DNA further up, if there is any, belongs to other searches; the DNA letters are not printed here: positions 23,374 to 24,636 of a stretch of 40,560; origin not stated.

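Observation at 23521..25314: Single-polypeptide fusion of a PfkB kinase with a QNG1/DUF2419-like nucleoside(-phosphate) glycosylase domain, just downstream of typA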

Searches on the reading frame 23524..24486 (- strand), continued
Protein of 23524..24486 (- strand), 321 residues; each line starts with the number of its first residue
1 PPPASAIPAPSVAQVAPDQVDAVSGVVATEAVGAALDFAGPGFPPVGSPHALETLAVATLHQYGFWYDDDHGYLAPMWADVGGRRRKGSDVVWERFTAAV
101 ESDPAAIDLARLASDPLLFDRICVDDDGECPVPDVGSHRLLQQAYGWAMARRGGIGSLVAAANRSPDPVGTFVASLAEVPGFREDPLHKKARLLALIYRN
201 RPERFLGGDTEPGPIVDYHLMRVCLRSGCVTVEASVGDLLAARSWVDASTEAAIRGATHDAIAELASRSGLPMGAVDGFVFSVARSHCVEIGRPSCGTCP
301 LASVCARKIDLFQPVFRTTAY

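Call 43: search_solved_structures(query=P0237, max_evalue=1, show_alignments=2)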
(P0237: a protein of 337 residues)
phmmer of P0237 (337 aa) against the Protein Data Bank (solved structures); distinct sequences matched with E-value up to 1: 9.
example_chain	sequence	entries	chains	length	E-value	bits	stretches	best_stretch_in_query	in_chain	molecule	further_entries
7ugk_A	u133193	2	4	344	0.0081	18.2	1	65-233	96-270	Queuosine salvage protein DUF2419 | Queuosine salvage protein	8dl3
1tr2_A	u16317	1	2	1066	0.42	12.6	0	186-272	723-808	VINCULIN ISOFORM 1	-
6fuy_A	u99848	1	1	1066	0.43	12.5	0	186-272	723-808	Vinculin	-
6upw_L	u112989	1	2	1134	0.49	12.4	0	186-272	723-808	Vinculin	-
7ktt_A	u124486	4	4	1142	0.49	12.4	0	186-272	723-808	metavinculin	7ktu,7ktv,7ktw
1st6_A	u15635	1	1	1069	0.58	12.1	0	186-272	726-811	Vinculin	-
6nr7_A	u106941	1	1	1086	0.6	12.1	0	186-272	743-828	Vinculin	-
8j9q_A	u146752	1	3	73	0.89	11.5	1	267-318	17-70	E3 ubiquitin-protein ligase UBR4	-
8j9r_A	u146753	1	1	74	0.92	11.5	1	264-318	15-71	E3 ubiquitin-protein ligase UBR4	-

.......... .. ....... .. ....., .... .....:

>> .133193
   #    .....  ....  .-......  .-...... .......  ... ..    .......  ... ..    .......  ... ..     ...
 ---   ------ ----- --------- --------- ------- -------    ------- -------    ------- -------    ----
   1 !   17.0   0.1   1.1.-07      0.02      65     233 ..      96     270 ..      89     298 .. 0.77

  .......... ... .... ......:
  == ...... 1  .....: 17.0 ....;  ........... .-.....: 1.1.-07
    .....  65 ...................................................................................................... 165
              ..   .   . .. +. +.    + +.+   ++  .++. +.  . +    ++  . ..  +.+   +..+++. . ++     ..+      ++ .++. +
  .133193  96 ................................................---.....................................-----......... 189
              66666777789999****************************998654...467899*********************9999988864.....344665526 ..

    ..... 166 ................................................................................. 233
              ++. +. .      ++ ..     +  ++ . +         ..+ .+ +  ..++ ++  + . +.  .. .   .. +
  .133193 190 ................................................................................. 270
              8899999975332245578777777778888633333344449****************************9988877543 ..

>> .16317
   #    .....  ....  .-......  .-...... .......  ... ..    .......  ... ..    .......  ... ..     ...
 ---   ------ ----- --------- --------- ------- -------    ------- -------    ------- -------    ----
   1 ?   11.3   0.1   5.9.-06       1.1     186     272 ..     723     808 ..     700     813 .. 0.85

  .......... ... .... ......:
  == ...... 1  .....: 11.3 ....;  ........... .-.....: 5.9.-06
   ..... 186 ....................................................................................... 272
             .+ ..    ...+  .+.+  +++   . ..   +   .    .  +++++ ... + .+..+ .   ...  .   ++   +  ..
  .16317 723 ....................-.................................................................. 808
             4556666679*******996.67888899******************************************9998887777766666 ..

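Call 53: find_encoding_contigs(protein=P0143, flank=8000, max_places=3)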
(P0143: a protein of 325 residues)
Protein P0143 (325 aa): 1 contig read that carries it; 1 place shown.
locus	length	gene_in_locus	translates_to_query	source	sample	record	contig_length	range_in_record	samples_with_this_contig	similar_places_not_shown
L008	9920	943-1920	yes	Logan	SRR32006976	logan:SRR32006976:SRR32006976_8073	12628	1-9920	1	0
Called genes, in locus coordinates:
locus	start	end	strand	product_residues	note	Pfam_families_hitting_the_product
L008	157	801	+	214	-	-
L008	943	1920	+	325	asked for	-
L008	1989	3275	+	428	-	PF05697:Trigger_N, PF00254:FKBP_C (weak), PF05698:Trigger_C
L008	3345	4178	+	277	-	PF01261:AP_endonuc_2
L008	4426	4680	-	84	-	PF01809:YidD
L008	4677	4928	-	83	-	PF00825:Ribonuclease_P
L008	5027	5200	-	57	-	PF00468:Ribosomal_L34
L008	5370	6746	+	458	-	PF01637:ATPase_2 (faint), PF11638:DnaA_N, PF00308:Bac_DnaA, PF01695:IstB_IS21, PF00004:AAA (faint), PF13173:AAA_14 (weak), PF08299:Bac_DnaA_C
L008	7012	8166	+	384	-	PF00712:DNA_pol3_beta, PF02767:DNA_pol3_beta_2, PF02768:DNA_pol3_beta_3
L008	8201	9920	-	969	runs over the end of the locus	PF00912:Transgly, PF00905:Transpeptidase, PF17957:Big_7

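Call 54: find_encoding_contigs(protein=P0122, flank=8000, max_places=3)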
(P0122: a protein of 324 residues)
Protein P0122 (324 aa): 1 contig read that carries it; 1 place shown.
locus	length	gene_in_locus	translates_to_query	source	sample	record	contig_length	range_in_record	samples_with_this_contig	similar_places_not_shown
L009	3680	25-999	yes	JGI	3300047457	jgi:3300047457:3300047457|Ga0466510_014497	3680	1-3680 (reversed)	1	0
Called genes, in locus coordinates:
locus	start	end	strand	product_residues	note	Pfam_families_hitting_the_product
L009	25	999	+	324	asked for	-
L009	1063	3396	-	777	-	PF01400:Astacin, PF13517:FG-GAP_3 (faint), PF01839:FG-GAP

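Call 55: find_related_loci(query=A2, collection=genome_contigs, flank=10000)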
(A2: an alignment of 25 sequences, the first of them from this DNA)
Query A2 (302 aa) in genome_contigs; peptide patterns used: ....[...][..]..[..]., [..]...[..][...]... (x = any residue, [..] = any of these).
234 stretches matched a pattern; 206 encode a relative of the query (tblastn E <= 1e-3); the best 80 are kept; 80 distinct loci.
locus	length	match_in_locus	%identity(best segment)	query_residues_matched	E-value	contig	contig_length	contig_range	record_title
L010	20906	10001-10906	83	1-302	7e-170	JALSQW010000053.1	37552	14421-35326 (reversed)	MAG: Acidimicrobiia bacterium isolate 356-308_maxbin2_scaf2bin.115 356-308_scaffold_586_c1, whole genome shotgun sequenc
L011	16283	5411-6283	59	15-302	9e-108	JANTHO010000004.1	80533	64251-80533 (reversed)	MAG: Acidimicrobiia bacterium isolate bin30015 c_000000000007, whole genome shotgun sequence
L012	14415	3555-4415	57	19-302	9e-106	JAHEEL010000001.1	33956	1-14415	MAG: Actinomycetes bacterium isolate Ww271 NODE_1884_length_33956_cov_2.654441, whole genome shotgun sequence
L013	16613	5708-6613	54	4-302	6e-105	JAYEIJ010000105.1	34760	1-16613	MAG: Actinomycetota bacterium isolate MAG194 MAG194_105, whole genome shotgun sequence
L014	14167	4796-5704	54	3-302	2e-104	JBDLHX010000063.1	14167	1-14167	MAG: Actinomycetota bacterium isolate MAG003 MAG003_63, whole genome shotgun sequence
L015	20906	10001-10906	55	4-302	6e-104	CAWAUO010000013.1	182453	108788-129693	MAG: uncultured Actinomycetota bacterium isolate MFD03804.bin.3.97 genome assembly, contig: contig_42278, whole genome s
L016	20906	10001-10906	55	4-302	4e-102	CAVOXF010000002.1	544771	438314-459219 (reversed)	MAG: uncultured Actinomycetota bacterium isolate MFD09964.bin.1.174 genome assembly, contig: contig_18490, whole genome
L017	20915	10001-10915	54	1-302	5e-102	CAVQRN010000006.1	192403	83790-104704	MAG: uncultured Actinomycetota bacterium isolate MFD09779.bin.2.174 genome assembly, contig: contig_42603, whole genome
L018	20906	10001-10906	53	4-302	4e-102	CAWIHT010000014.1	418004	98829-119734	MAG: uncultured Actinomycetota bacterium isolate MFD03804.bin.1.164 genome assembly, contig: contig_31019, whole genome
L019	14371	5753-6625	55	15-302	1e-101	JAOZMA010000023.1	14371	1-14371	MAG: Acidimicrobiia bacterium isolate GMC2.metabat2.12 GMC2_697_length_14371_cov_8.969824, whole genome shotgun sequence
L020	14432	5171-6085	53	1-302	3e-101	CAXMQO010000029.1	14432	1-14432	MAG: uncultured Saprospiraceae bacterium isolate 07C-BC-St07_bin.8.orig genome assembly, contig: k141_1260414, whole gen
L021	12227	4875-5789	53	1-302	8e-101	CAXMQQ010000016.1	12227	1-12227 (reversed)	MAG: uncultured Acidimicrobiia bacterium isolate 10C-St20-MC-01_bin.8.orig genome assembly, contig: k141_1012229, whole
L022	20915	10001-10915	55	1-302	1e-100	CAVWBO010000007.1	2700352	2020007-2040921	MAG: uncultured Acidimicrobiia bacterium isolate MFD09779.bin.1.312 genome assembly, contig: contig_91, whole genome sho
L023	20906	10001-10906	55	4-302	1e-100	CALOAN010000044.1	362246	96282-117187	MAG: uncultured actinomycete isolate LOGT_bin.0024 genome assembly, contig: contig_9696, whole genome shotgun sequence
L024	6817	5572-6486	54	1-302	4e-100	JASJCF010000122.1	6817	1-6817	MAG: Acidimicrobiia bacterium isolate MO_140.B29 MO_140.c_6017, whole genome shotgun sequence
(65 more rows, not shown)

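Call 63: search_protein_families(library=pfam, proteins=[P0199, P0231, P0147, P0148, P0149, P0139, P0160, P0221, P0207, P0182], max_evalue=0.001)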
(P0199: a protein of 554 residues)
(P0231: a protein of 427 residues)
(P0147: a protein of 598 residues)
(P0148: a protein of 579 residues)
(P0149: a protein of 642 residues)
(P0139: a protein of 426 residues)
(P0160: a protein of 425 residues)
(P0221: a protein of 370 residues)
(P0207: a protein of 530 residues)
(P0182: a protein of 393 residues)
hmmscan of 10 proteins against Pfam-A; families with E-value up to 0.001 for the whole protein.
P0199 (554 aa): 1 family
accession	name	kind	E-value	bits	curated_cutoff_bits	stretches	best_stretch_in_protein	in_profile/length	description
PF00925.25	GTP_cyclohydro2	-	4.5e-38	130.9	23.3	1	61-198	30-164/165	GTP cyclohydrolase II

P0231 (427 aa): 2 families
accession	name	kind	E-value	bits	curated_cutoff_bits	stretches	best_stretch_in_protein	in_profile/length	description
PF01541.30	GIY-YIG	-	1.4e-17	64.2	22.6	1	1-71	1-74/78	GIY-YIG catalytic domain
PF10343.14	Q_salvage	-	3.1e-06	27.4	25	1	156-270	39-148/285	Queuosine salvage protein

P0147 (598 aa): 1 family
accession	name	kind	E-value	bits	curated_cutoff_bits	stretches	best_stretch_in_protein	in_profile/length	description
PF00294.29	PfkB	-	3.3e-09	37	25.8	1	161-273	175-297/302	pfkB family carbohydrate kinase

P0148 (579 aa): 1 family
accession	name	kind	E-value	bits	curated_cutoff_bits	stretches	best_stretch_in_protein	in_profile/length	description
PF00294.29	PfkB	-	0.00086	19.2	25.8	0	153-257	182-296/302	pfkB family carbohydrate kinase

P0149 (642 aa): 1 family
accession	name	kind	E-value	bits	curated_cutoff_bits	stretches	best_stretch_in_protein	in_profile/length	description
PF00294.29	PfkB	-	1.9e-07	31.2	25.8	1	157-273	169-294/302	pfkB family carbohydrate kinase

P0139 (426 aa): 1 family
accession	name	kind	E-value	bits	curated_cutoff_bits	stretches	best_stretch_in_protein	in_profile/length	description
PF00294.29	PfkB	-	8.2e-14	52.1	25.8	1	2-96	190-296/302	pfkB family carbohydrate kinase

P0160 (425 aa): 2 families
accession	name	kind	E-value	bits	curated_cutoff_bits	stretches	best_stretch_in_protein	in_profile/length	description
PF00294.29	PfkB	-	5.1e-12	46.2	25.8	1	17-94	217-294/302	pfkB family carbohydrate kinase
PF10343.14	Q_salvage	-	4.4e-10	40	25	1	147-359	6-223/285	Queuosine salvage protein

P0221 (370 aa): 1 family
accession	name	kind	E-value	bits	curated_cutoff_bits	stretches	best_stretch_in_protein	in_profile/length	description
PF10343.14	Q_salvage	-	3.5e-05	23.9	25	1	177-309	10-134/285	Queuosine salvage protein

P0207 (530 aa): 1 family
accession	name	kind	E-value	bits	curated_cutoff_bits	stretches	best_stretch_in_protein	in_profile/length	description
PF00294.29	PfkB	-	1.2e-17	64.6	25.8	1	99-209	174-296/302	pfkB family carbohydrate kinase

P0182 (393 aa): 0 families

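Call 70: find_encoding_contigs(protein=P0199, flank=10000, max_places=3)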
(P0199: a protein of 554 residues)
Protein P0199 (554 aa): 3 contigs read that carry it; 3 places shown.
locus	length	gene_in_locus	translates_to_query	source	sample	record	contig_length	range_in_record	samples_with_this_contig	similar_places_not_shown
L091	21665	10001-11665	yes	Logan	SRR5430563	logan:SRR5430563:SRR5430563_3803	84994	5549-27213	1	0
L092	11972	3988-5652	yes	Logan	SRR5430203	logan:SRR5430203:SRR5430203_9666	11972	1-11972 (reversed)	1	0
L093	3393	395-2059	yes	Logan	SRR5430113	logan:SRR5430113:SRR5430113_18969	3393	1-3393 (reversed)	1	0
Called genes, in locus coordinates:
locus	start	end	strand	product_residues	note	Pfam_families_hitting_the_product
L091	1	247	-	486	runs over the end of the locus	PF00581:Rhodanese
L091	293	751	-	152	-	PF20398:DUF6691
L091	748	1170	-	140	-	PF04143:Sulf_transp (faint)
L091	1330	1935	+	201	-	PF00582:Usp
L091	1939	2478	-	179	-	PF04542:Sigma70_r2, PF08281:Sigma70_r4_2 (faint)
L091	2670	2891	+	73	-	PF00403:HMA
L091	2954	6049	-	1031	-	PF13091:PLDc_2, PF00270:DEAD, PF04851:ResIII, PF18766:SWI2_SNF2 (weak), PF00271:Helicase_C, PF11907:DUF3427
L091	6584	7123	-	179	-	-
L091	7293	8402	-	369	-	PF13646:HEAT_2 (faint)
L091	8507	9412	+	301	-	-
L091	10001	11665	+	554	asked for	PF00925:GTP_cyclohydro2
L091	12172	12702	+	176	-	PF13480:Acetyltransf_6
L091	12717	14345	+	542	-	PF02390:Methyltransf_4, PF13847:Methyltransf_31 (weak), PF24675:NpmA (faint), PF13649:Methyltransf_25 (weak)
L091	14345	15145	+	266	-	PF00535:Glycos_transf_2, PF13641:Glyco_tranf_2_3 (weak)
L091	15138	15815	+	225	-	PF02585:PIG-L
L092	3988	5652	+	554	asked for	PF00925:GTP_cyclohydro2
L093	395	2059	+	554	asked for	PF00925:GTP_cyclohydro2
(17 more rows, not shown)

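Call 71: find_encoding_contigs(protein=P0166, flank=8000, max_places=3)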
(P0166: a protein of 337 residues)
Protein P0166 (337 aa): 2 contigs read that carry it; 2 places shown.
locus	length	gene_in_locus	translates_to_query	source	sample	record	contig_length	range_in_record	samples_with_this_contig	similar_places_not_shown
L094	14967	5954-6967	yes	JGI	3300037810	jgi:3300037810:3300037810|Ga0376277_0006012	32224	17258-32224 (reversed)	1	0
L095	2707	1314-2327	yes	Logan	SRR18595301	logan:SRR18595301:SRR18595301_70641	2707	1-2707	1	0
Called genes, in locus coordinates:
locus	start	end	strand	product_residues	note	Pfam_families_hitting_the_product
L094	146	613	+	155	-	-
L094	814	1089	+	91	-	-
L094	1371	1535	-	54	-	-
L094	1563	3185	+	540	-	PF00005:ABC_tran, PF02463:SMC_N (faint), PF13304:AAA_21 (faint)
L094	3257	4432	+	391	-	PF12704:MacB_PCD, PF02687:FtsX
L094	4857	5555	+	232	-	PF05552:MS_channel_1st_1 (weak)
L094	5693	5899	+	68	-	-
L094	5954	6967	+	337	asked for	-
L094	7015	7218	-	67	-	-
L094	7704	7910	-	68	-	-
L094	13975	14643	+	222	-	-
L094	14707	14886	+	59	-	-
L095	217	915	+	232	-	PF05552:MS_channel_1st_1 (weak)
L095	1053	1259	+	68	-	-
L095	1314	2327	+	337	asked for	-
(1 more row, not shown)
